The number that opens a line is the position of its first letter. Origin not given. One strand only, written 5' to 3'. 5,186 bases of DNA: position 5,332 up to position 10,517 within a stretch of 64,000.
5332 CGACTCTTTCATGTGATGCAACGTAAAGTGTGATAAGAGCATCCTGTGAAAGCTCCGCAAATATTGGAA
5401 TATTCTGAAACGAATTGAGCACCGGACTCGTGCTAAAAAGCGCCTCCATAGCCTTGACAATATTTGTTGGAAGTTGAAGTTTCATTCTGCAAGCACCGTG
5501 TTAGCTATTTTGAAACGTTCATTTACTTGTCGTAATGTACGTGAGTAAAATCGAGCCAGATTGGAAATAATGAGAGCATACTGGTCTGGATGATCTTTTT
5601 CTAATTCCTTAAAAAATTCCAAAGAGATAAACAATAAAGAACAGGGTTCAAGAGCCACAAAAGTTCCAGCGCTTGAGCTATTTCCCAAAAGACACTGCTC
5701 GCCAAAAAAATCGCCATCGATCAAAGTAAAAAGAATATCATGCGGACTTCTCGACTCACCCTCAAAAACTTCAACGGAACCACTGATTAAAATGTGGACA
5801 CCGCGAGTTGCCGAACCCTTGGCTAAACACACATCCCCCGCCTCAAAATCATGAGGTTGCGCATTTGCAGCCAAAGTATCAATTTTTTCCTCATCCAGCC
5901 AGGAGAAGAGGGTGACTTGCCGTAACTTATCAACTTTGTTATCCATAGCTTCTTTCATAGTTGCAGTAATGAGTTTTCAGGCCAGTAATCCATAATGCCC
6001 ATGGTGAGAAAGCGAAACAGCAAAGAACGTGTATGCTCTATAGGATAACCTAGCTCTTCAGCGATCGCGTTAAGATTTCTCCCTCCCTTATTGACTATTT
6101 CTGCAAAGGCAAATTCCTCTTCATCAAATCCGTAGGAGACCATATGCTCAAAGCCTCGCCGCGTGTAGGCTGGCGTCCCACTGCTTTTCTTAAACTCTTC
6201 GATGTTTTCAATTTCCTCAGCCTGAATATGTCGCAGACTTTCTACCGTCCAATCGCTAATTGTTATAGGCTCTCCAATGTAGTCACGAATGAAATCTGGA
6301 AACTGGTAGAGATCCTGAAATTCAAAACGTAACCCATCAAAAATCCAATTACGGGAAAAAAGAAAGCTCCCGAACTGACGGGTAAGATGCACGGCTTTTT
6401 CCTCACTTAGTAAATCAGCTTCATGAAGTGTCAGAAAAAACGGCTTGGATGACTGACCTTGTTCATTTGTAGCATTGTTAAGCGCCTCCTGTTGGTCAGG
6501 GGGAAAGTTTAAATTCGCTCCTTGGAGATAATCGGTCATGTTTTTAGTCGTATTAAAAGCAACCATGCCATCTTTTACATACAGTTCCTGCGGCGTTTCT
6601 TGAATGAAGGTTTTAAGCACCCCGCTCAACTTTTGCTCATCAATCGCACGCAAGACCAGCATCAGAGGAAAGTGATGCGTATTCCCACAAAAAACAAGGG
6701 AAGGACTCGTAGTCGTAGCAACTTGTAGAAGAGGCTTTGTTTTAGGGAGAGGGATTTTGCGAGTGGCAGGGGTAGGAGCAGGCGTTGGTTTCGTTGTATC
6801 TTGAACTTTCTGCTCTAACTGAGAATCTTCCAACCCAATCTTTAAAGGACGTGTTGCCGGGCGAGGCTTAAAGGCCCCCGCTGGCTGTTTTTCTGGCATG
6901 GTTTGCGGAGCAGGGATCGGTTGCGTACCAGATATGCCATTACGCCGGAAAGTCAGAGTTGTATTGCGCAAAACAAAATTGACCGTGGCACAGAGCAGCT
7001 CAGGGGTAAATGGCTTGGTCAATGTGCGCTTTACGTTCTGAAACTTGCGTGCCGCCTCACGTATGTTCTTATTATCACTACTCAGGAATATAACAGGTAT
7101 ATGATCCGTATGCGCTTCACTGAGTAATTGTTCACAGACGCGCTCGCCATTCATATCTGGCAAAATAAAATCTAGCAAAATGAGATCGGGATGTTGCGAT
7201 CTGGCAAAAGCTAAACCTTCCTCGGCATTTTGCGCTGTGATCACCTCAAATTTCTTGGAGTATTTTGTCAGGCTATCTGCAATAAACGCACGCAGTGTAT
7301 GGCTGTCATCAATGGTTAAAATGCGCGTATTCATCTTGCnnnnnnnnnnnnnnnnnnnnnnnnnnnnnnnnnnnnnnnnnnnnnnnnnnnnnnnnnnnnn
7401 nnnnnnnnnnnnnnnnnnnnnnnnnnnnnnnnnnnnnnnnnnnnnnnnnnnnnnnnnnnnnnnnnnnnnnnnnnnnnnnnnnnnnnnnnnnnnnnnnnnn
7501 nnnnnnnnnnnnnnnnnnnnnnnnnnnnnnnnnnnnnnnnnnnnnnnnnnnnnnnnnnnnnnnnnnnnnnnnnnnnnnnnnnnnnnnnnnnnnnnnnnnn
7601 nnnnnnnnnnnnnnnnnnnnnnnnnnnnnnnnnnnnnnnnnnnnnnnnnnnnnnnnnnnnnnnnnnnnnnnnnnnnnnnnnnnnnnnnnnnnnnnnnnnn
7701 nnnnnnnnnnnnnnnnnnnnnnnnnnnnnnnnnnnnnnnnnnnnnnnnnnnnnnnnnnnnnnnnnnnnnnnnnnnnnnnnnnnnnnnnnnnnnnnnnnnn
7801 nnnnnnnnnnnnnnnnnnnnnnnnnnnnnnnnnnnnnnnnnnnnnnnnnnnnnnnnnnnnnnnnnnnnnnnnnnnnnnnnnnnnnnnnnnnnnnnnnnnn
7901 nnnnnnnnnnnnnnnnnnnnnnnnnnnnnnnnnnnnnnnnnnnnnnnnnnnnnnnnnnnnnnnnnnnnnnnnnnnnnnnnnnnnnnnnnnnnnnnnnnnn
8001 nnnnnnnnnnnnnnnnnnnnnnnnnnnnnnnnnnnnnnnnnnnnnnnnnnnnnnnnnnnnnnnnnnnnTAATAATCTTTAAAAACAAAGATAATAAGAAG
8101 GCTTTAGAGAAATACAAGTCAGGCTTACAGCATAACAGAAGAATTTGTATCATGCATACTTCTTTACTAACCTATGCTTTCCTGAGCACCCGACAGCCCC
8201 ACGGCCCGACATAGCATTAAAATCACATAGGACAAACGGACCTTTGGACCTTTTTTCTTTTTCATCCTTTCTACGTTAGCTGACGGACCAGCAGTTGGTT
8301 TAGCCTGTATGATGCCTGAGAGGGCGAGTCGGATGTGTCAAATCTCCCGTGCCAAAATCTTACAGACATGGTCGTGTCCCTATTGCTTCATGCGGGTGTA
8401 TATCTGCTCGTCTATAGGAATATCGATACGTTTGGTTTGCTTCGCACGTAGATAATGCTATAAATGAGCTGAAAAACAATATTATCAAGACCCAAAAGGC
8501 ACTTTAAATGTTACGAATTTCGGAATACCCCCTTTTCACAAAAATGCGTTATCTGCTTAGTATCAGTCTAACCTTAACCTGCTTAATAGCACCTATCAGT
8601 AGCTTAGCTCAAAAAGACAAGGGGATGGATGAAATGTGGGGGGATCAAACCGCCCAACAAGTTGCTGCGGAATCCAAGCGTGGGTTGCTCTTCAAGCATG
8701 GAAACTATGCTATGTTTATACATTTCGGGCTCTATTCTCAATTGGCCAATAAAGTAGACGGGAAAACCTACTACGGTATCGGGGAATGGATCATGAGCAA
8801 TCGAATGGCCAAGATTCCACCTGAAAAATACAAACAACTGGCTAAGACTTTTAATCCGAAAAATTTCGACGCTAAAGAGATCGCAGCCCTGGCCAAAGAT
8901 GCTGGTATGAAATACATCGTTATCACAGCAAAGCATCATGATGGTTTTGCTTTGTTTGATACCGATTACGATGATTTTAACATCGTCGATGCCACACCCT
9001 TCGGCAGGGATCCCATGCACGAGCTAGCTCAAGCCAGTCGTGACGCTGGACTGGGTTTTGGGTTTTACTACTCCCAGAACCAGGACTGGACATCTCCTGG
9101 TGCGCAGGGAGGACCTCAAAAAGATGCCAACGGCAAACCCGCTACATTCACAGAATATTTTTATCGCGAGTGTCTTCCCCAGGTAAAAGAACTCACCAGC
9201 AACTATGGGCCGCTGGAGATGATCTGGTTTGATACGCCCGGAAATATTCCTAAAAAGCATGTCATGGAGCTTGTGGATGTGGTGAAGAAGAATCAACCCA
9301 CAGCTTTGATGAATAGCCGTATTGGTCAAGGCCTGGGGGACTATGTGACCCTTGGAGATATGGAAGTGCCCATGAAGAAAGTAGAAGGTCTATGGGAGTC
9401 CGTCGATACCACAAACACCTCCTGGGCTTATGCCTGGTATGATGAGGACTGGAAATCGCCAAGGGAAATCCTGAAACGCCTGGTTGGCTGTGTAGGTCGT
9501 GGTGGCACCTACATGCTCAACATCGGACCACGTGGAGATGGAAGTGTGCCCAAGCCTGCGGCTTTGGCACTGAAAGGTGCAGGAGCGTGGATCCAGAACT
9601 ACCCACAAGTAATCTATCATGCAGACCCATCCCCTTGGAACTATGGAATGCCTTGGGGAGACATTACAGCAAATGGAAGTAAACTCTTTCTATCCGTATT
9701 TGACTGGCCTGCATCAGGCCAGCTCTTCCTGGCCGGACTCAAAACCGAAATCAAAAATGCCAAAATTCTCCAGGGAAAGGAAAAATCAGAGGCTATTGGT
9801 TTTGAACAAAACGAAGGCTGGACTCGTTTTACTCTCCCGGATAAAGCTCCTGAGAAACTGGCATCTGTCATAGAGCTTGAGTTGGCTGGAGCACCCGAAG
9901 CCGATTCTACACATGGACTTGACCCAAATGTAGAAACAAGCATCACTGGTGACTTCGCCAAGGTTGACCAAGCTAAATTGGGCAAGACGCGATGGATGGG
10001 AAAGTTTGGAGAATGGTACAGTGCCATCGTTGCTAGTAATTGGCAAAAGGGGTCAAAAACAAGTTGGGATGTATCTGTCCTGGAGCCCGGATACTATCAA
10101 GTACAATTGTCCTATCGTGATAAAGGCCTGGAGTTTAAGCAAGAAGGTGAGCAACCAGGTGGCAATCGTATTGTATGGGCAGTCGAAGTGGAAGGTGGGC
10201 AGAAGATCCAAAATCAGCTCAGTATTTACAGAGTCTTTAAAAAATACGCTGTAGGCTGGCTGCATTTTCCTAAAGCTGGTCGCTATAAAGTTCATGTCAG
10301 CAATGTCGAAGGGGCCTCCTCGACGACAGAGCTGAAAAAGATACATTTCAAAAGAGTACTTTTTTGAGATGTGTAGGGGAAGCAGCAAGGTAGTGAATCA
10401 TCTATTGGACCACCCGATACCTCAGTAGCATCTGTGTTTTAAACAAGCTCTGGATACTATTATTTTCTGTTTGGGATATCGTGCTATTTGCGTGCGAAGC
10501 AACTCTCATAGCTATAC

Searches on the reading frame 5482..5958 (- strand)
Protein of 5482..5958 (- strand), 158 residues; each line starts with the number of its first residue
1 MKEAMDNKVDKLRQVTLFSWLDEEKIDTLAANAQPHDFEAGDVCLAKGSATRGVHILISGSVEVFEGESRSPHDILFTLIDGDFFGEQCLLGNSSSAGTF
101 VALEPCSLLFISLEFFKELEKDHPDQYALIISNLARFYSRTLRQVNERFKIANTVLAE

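Call 55: search_protein_families(library=pfam, proteins=[window:5482-5958:-], max_evalue=0.0001)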
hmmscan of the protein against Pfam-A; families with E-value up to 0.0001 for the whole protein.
window:5482-5958:- (158 aa): 1 family
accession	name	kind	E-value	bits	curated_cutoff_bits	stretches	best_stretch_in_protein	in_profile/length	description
PF00027.35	cNMP_binding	-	4.7e-15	55.8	27.5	1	37-120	3-86/89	Cyclic nucleotide-binding domain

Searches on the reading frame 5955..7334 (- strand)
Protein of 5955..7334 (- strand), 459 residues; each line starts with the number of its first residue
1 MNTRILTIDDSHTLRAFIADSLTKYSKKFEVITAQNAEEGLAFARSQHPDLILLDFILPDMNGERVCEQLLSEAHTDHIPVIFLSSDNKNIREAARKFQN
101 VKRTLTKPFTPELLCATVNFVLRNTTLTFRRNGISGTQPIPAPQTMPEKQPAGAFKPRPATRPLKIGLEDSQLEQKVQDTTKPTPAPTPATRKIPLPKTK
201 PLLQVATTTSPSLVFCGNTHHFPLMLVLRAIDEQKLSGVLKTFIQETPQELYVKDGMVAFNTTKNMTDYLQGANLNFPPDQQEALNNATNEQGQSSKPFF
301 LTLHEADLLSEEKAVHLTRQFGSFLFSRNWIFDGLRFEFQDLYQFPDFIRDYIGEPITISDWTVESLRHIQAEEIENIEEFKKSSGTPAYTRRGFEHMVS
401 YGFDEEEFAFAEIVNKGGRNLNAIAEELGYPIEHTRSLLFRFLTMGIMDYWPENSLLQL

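Call 54: search_protein_families(library=pfam, proteins=[window:5955-7334:-], max_evalue=0.0001)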
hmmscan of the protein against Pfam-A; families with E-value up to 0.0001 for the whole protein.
window:5955-7334:- (459 aa): 1 family
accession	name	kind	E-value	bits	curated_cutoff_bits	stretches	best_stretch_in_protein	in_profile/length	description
PF00072.30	Response_reg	-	2e-18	67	30.2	1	5-118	1-110/111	Response regulator receiver domain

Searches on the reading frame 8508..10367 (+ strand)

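Call 54: search_protein_families(library=pfam, proteins=[window:8508-10367:+], max_evalue=0.0001)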
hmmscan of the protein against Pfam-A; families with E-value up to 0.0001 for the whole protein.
window:8508-10367:+ (619 aa): 1 family
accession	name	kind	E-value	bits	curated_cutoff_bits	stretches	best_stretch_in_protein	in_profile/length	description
PF01120.23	Alpha_L_fucos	-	1.4e-70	238.9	25.2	1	61-365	29-343/345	Alpha-L-fucosidase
